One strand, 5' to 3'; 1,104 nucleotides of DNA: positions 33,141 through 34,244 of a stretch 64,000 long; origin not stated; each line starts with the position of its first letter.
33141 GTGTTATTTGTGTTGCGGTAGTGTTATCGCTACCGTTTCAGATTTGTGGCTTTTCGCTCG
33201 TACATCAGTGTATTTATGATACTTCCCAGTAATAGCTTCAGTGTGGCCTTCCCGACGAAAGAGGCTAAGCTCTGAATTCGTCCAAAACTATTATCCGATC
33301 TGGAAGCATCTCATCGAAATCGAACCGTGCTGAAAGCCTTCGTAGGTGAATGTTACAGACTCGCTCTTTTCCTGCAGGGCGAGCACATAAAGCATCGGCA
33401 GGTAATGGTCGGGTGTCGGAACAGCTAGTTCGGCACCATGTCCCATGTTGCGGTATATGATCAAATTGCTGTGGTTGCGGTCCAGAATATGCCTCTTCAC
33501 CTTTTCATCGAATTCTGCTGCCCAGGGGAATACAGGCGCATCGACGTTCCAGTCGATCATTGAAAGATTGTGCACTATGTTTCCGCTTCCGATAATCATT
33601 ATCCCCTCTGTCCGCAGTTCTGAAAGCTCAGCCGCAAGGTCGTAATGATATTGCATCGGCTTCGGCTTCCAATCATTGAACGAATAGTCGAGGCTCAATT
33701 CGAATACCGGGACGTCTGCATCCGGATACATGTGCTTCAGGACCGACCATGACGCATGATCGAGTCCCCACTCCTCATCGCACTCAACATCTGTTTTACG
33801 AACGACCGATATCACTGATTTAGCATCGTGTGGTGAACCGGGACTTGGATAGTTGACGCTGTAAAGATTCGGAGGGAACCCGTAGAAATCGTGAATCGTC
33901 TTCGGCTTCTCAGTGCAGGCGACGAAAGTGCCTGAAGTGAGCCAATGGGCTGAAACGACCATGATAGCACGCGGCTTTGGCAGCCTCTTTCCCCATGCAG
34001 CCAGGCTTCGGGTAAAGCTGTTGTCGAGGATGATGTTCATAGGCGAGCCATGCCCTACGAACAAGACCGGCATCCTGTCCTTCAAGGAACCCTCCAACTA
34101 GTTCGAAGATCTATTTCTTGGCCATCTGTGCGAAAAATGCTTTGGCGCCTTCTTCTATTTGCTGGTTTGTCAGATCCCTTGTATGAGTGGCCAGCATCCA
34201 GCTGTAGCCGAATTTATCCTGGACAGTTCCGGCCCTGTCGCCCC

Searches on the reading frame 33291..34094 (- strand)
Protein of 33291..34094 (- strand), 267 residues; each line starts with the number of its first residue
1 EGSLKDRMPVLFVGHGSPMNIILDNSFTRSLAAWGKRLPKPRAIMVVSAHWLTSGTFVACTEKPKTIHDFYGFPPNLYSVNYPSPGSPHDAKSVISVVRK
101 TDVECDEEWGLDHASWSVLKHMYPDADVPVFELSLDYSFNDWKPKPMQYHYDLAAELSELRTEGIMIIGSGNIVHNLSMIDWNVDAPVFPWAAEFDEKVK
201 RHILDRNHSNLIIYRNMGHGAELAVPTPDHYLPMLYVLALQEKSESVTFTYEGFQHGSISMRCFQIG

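Call 64: search_protein_families(library=pfam, proteins=[window:33291-34094:-], max_evalue=0.00001)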
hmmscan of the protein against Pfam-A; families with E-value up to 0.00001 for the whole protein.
window:33291-34094:- (267 aa): 1 family
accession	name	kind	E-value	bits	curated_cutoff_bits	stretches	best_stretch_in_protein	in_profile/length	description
PF02900.23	LigB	-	3.7e-20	72.6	26.3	1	25-252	28-259/269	Catalytic LigB subunit of aromatic ring-opening dioxygenase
